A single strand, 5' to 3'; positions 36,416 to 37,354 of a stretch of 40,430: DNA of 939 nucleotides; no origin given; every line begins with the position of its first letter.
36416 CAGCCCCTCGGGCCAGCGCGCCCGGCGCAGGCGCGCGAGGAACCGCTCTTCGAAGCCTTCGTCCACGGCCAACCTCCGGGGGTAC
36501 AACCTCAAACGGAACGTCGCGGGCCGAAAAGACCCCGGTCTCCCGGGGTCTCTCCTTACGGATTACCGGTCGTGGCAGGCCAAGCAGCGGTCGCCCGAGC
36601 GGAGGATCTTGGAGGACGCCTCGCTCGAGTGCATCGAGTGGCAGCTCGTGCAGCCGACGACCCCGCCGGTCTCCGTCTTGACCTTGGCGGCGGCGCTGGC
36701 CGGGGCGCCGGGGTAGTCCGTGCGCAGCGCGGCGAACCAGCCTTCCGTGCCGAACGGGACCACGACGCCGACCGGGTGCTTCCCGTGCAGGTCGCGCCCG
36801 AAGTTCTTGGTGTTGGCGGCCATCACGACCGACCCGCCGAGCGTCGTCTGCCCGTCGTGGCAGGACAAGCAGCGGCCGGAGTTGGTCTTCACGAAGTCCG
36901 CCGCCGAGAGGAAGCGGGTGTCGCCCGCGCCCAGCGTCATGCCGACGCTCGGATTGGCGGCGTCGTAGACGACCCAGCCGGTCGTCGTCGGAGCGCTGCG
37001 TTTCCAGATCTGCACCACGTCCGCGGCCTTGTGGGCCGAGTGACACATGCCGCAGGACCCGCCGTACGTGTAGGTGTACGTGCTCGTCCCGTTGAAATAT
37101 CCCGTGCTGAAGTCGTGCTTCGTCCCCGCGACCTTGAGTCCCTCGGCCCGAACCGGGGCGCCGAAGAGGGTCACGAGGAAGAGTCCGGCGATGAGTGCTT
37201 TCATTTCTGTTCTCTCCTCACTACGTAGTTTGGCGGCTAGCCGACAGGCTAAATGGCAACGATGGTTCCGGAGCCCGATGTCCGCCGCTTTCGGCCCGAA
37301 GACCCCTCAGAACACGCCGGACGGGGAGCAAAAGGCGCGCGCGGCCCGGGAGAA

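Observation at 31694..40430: Candidate sigma-54-controlled porin-cytochrome electron conduit with paired NHL propellers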

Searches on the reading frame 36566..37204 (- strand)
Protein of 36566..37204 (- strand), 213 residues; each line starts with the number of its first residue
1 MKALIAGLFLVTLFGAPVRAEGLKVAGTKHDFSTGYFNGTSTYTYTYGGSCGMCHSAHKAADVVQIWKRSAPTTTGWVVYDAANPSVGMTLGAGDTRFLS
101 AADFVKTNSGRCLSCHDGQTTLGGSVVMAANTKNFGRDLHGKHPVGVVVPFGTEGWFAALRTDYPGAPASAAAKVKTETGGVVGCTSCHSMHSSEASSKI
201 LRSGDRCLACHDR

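Call 6: search_protein_families(library=pfam, proteins=[window:36566-37204:-], max_evalue=0.01)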
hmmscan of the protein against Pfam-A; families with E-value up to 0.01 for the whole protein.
window:36566-37204:- (213 aa): 5 families
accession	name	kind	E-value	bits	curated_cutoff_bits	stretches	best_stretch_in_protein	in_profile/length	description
PF09699.15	Paired_CXXCH_1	-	1.1e-07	31.8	20.6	1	184-212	7-37/41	Doubled CXXCH motif (Paired_CXXCH_1)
PF22113.1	Mtrc-MtrF_II-IV_dom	-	1.7e-06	28.1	30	1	107-197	26-96/176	Outer membrane cytochrome MtrC/MtrF-like, domains II/IV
PF14537.11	Cytochrom_c3_2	-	2e-06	28.6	25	0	183-211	58-78/79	Cytochrome c3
PF14522.11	Cytochrome_C7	-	2e-05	24.8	24.8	0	47-122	12-54/67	Cytochrome c7 and related cytochrome c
PF22678.1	Cytochrom_c_NrfB-like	-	0.0036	18.2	27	0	183-211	59-87/89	Cytochrome c-type protein NrfB-like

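Call 7: search_protein_families(library=ncbifam, proteins=[window:36566-37204:-], max_evalue=0.01)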
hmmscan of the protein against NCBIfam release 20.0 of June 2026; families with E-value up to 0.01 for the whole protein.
window:36566-37204:- (213 aa): 4 families
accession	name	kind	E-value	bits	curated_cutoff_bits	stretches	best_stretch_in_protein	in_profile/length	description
TIGR01905.1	paired_CXXCH_1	subfamily_domain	1.5e-07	31.2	25.2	0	184-212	8-37/41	doubled CXXCH domain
TIGR03508.1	decahem_SO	subfamily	0.00012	21.6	192.2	0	183-212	95-125/258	DmsE family decaheme c-type cytochrome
NF008659.0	PRK11659.1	equivalog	0.00074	19.3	184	0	183-211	136-167/188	cytochrome c nitrite reductase pentaheme subunit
TIGR04257.1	nanowire_3heme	domain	0.0012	18.9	40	0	46-62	49-65/75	c(7)-type cytochrome triheme domain-containing protein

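Call 69: search_solved_structures(query=window:36566-37204:-, max_evalue=1)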
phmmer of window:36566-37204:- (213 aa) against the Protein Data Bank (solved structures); distinct sequences matched with E-value up to 1: 7.
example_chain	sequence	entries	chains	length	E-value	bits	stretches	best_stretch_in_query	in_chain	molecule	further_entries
7tfs_A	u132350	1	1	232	1.9e-13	53.7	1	6-212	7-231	Cytochrome c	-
9yuq_N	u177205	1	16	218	1.2e-10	44.5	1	12-212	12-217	Putative multiheme cytochrome c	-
6mpo_A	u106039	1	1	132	0.055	16.2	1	9-95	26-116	Gene 5 protein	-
3ty6_A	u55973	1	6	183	0.34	13.6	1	100-146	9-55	ATP-dependent protease subunit HslV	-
5l35_A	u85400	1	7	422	0.46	13.2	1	9-95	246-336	Gene 5 protein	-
7sp4_M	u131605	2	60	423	0.46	13.2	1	9-95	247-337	Gene 5 protein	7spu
5xev_A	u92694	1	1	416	0.69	12.6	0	71-117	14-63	Xaa-Pro dipeptidase,Peptidase-related protein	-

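Call 77: search_solved_structures(query=window:36566-37204:-, max_evalue=0.00001, show_alignments=2)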
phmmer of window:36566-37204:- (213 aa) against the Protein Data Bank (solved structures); distinct sequences matched with E-value up to 0.00001: 2.
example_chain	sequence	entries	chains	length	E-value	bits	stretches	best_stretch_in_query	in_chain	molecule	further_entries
7tfs_A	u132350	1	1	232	1.9e-13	53.7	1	6-212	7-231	Cytochrome c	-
9yuq_N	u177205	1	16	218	1.2e-10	44.5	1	12-212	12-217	Putative multiheme cytochrome c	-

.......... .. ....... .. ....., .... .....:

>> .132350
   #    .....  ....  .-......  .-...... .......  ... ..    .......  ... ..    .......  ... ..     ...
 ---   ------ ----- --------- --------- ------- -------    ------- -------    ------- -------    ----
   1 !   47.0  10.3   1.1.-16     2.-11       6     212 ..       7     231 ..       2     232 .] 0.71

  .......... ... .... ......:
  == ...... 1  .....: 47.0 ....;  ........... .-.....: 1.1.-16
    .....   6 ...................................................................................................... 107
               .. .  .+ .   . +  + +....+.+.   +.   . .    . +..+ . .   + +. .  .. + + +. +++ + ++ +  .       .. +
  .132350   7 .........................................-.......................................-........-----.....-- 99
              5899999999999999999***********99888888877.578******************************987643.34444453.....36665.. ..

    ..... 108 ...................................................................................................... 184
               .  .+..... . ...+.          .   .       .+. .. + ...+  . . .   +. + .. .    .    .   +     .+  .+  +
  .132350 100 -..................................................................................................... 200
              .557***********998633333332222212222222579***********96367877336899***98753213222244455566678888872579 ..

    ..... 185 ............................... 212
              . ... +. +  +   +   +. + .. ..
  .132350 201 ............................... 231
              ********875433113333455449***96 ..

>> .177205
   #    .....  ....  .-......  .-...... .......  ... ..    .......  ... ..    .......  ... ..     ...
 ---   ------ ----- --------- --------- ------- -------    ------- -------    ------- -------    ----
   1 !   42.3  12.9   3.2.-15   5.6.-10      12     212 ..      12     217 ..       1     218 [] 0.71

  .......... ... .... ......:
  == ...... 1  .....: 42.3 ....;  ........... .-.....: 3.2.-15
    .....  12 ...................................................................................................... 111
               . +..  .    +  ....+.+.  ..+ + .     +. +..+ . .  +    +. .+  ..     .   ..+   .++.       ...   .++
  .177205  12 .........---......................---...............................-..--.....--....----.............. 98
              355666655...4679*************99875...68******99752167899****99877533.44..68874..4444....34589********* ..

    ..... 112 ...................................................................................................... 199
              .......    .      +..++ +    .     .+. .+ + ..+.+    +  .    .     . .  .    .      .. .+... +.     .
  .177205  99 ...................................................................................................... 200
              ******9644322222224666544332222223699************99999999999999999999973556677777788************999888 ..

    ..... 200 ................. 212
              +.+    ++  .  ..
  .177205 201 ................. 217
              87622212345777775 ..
